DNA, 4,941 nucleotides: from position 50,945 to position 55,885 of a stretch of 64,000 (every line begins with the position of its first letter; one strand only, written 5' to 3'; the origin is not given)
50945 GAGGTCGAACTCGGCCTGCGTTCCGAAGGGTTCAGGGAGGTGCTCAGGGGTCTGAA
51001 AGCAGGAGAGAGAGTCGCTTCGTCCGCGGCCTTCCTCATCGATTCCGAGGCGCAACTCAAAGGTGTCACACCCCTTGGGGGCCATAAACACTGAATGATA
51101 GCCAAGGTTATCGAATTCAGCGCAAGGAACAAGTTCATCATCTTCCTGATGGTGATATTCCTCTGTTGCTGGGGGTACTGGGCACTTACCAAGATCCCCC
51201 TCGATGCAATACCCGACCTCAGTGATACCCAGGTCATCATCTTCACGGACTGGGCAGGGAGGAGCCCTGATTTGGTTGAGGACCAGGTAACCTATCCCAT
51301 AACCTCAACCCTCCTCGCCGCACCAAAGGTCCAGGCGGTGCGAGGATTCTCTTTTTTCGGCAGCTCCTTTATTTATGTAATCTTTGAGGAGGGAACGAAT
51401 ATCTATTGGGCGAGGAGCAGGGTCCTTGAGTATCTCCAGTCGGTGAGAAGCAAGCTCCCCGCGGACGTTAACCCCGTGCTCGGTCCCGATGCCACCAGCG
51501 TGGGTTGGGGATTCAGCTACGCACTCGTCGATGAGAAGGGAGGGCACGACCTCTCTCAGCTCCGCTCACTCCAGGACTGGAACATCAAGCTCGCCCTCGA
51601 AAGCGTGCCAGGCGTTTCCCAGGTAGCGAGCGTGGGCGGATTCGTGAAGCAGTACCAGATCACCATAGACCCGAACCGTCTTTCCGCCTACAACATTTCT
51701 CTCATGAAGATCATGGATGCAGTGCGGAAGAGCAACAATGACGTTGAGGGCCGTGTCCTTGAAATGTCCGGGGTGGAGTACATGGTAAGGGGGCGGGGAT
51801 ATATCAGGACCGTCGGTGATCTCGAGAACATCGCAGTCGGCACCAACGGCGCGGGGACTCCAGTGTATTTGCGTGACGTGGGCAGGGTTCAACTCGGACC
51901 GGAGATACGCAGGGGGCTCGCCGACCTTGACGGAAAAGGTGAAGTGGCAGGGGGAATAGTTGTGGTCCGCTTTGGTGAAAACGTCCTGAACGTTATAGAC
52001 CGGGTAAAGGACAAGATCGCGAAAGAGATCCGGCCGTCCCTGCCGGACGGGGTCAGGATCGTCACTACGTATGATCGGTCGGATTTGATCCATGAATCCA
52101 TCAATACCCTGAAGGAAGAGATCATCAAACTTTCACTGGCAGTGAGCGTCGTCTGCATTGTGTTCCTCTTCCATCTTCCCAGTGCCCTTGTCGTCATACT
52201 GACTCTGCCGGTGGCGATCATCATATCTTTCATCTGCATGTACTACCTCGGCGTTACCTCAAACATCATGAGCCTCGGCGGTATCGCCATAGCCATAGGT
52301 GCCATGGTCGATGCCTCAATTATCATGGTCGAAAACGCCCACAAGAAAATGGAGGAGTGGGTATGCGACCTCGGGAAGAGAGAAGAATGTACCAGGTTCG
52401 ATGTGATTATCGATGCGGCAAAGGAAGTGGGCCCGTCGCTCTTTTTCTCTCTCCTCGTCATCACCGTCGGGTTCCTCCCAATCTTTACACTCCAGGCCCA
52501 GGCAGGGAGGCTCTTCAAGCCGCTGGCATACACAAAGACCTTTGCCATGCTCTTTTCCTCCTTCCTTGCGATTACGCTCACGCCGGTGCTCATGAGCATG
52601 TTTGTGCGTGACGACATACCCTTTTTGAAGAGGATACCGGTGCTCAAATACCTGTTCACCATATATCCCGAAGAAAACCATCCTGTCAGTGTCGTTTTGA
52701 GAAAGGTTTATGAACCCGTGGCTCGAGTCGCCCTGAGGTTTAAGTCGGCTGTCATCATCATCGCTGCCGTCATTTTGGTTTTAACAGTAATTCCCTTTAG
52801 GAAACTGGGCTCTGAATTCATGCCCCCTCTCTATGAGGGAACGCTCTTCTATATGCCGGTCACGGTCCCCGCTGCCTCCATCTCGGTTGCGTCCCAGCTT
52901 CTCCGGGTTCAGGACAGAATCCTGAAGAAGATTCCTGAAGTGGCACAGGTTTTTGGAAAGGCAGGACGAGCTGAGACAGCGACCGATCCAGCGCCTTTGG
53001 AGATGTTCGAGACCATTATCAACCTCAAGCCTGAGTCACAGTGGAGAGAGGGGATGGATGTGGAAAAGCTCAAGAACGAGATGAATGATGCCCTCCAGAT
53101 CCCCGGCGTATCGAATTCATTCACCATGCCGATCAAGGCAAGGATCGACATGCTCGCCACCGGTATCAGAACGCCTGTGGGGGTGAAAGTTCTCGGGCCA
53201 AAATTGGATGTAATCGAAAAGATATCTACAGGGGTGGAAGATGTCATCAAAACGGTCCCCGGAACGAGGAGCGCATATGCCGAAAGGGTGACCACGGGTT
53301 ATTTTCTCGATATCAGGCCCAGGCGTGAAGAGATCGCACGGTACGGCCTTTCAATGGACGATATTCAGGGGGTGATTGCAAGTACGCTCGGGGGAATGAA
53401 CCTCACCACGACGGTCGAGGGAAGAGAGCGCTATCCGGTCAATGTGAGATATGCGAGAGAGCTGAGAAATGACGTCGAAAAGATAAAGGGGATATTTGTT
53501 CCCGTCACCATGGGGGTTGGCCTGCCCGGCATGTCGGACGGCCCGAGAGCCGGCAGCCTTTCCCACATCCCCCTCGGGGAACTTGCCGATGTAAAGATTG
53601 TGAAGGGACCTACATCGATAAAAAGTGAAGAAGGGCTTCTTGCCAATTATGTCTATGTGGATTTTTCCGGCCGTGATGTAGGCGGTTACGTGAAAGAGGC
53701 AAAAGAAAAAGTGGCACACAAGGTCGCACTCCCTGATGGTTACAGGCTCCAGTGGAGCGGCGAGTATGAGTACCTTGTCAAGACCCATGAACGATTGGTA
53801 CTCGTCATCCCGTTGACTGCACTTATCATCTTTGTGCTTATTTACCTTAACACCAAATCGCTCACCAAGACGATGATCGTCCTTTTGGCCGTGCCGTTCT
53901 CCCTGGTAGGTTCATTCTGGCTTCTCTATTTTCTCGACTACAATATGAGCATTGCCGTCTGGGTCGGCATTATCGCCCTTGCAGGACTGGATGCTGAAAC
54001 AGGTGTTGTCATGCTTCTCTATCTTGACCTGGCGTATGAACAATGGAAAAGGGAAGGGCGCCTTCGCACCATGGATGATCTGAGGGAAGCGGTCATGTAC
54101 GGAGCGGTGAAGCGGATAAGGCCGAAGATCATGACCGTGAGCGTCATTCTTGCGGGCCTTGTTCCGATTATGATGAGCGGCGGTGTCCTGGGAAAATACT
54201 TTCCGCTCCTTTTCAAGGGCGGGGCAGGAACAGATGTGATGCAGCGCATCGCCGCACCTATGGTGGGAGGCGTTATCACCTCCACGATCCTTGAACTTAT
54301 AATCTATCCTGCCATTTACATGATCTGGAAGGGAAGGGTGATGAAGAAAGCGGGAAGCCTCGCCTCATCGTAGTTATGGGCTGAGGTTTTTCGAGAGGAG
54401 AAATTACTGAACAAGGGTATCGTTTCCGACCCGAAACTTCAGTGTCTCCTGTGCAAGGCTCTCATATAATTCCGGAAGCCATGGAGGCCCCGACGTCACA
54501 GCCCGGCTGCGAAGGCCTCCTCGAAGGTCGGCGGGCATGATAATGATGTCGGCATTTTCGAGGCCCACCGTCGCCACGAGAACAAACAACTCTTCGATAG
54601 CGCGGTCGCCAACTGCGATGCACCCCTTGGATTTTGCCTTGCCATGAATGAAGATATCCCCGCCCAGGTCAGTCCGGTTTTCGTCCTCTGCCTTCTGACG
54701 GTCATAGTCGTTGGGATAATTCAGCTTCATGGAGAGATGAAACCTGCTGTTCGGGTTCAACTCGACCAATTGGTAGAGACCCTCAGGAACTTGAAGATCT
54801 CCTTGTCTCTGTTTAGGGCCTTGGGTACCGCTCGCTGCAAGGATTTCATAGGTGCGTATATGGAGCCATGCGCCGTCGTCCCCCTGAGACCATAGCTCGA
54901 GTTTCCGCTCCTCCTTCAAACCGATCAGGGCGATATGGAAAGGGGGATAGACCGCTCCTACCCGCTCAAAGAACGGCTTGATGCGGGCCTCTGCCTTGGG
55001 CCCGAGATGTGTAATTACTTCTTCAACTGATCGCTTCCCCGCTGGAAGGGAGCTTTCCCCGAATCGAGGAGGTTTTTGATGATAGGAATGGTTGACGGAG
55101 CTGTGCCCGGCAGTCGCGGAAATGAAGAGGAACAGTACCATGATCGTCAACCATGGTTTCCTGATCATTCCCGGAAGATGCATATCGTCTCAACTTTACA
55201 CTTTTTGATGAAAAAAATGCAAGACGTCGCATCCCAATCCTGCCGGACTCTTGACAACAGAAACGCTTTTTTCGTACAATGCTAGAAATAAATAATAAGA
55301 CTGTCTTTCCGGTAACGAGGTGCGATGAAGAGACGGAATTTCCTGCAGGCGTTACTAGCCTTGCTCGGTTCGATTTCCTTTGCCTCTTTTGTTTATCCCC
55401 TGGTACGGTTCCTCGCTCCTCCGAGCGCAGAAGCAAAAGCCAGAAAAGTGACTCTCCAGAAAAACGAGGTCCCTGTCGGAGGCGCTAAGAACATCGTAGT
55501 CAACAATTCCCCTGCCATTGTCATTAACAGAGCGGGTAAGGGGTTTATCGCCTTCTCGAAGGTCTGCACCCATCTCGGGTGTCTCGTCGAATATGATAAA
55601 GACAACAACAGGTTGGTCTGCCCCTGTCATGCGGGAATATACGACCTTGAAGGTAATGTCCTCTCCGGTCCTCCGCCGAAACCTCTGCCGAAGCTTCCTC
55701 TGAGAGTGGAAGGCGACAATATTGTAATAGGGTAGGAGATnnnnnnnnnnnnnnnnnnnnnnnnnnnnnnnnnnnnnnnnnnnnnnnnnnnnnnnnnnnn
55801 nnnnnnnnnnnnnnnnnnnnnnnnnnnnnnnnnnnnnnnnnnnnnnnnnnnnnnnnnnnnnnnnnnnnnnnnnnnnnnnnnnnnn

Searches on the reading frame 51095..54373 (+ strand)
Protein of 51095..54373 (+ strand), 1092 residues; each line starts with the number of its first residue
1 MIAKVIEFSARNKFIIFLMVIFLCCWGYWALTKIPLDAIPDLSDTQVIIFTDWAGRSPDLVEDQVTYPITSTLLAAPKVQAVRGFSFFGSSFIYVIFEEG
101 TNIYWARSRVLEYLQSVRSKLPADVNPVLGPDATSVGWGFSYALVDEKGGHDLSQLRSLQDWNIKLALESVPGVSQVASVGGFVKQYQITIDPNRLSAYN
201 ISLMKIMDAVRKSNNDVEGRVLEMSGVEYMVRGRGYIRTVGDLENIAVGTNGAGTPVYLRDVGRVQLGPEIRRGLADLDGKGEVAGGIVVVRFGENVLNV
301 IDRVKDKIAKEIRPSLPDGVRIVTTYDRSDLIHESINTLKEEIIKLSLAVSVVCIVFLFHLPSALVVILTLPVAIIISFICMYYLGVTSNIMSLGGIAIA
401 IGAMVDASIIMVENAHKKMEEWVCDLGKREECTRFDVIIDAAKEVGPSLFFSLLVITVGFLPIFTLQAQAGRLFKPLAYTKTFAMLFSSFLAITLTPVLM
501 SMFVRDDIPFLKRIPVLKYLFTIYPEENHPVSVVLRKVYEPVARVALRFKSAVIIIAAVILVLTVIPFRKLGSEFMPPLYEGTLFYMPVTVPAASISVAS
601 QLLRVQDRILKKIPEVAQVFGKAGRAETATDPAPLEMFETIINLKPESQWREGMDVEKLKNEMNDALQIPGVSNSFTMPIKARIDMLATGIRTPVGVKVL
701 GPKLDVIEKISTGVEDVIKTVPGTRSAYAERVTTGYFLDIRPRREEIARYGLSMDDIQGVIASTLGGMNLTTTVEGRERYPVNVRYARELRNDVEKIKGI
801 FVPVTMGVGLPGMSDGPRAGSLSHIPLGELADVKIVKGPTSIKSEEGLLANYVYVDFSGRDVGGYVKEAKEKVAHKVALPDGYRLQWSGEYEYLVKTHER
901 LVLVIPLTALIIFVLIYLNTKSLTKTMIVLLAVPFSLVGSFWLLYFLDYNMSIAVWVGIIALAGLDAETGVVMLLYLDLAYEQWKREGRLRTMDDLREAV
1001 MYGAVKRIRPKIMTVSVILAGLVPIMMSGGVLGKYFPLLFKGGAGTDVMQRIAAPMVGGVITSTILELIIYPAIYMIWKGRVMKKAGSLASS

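Call 29: search_protein_families(library=pfam, proteins=[window:51095-54373:+], max_evalue=0.0001)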
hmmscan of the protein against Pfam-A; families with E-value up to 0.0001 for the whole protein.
window:51095-54373:+ (1092 aa): 2 families
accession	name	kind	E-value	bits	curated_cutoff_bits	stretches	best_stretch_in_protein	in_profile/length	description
PF00873.25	ACR_tran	-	5.2e-209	696.9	28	1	6-1077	2-1019/1021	AcrB/AcrD/AcrF family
PF03176.21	MMPL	-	5.9e-05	22.6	20.5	0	361-505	167-304/333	MMPL family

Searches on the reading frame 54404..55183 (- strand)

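Call 29: search_protein_families(library=pfam, proteins=[window:54404-55183:-], max_evalue=0.0001)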
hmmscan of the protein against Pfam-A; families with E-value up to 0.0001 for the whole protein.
window:54404-55183:- (259 aa): 1 family
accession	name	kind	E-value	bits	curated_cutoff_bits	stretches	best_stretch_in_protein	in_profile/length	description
PF03734.19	YkuD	-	8.9e-09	36.5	23.4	1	90-204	9-139/146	L,D-transpeptidase catalytic domain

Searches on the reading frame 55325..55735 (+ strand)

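Call 29: search_protein_families(library=pfam, proteins=[window:55325-55735:+], max_evalue=0.0001)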
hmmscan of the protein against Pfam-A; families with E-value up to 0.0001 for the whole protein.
window:55325-55735:+ (136 aa): 1 family
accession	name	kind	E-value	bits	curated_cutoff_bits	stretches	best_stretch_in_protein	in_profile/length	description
PF00355.32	Rieske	-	5.9e-14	52.2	20.3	1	43-125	5-88/88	Rieske [2Fe-2S] domain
